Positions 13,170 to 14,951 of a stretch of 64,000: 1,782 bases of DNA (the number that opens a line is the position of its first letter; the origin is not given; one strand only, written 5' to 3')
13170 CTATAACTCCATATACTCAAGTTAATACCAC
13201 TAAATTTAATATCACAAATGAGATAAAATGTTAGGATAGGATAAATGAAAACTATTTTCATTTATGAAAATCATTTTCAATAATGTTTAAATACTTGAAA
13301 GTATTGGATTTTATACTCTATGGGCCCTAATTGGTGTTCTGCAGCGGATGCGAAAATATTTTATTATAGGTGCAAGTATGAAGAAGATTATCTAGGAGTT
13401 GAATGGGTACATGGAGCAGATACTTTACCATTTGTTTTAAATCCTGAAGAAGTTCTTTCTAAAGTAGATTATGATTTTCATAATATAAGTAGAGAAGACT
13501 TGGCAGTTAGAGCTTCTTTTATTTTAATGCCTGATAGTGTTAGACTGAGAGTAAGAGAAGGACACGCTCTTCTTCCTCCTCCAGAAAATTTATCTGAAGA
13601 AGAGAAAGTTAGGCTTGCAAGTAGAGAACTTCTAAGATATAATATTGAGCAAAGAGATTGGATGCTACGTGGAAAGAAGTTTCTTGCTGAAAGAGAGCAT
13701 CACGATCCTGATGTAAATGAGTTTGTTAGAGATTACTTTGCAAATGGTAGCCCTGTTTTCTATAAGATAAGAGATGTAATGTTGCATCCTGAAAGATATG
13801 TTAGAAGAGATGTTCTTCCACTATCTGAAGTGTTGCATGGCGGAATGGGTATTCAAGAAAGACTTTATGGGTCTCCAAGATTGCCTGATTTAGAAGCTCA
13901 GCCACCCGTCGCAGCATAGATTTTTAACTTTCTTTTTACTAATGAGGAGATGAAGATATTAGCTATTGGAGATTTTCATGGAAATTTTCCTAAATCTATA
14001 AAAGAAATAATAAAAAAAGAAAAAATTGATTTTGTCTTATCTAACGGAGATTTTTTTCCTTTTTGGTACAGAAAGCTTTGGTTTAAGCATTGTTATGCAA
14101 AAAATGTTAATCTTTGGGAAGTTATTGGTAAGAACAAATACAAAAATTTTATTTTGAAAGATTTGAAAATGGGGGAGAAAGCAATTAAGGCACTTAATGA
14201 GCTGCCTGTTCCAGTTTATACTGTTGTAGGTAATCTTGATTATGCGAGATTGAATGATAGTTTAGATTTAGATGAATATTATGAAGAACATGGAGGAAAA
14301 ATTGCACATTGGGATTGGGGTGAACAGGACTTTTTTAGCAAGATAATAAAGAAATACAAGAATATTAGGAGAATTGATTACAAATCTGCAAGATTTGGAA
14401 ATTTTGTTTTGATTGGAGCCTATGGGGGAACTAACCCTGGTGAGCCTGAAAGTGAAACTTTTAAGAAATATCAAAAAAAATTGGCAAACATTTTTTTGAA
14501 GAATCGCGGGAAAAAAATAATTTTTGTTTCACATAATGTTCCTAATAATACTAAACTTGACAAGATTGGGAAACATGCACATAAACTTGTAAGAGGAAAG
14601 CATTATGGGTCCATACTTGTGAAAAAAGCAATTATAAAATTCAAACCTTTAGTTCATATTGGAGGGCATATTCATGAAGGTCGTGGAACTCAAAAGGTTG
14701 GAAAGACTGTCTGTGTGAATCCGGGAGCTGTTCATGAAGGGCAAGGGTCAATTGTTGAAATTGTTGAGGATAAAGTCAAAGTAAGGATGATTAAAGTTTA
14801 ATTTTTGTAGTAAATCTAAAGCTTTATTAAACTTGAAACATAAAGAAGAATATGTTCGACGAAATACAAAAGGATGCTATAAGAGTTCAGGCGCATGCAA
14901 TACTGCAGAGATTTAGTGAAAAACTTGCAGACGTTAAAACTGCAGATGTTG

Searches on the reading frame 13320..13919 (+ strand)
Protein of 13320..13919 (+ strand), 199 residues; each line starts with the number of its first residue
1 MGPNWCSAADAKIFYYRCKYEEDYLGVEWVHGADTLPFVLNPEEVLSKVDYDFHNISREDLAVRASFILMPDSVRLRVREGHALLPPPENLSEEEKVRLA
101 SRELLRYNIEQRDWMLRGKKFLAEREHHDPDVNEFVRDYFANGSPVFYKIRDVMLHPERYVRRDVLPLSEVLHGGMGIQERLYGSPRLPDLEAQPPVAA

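Call 4: search_protein_families(library=pfam, proteins=[window:13320-13919:+], max_evalue=0.1)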
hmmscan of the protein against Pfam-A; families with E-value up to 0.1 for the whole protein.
window:13320-13919:+ (199 aa): 0 families

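Call 7: search_protein_families(library=ncbifam, proteins=[window:13320-13919:+], max_evalue=0.1)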
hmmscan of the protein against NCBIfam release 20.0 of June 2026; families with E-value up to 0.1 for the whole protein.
window:13320-13919:+ (199 aa): 0 families

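Call 8: search_protein_families(library=padloc, proteins=[window:13320-13919:+], max_evalue=0.1)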
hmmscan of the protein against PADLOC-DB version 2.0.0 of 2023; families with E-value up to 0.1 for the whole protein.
window:13320-13919:+ (199 aa): 0 families

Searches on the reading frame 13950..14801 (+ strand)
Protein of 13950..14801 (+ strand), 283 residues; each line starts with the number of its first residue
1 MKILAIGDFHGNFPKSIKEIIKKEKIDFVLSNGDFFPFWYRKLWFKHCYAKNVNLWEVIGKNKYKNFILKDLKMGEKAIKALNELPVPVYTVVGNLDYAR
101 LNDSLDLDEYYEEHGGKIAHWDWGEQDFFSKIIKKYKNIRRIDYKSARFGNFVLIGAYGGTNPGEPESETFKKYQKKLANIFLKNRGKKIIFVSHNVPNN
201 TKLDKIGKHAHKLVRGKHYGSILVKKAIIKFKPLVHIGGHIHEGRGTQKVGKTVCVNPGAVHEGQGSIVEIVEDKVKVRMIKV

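Call 93: search_protein_families(library=pfam, proteins=[window:13950-14801:+], max_evalue=0.001)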
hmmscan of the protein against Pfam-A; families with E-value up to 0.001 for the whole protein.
window:13950-14801:+ (283 aa): 3 families
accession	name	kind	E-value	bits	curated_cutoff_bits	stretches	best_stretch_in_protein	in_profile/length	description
PF14582.11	Metallophos_3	-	2e-15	57.3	28.2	1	136-279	117-257/259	Metallophosphoesterase, calcineurin superfamily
PF00149.33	Metallophos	-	1.7e-12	48.6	21.5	1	1-243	1-190/191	Calcineurin-like phosphoesterase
PF12850.12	Metallophos_2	-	2e-09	38.1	27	1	1-264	1-138/154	Calcineurin-like phosphoesterase superfamily domain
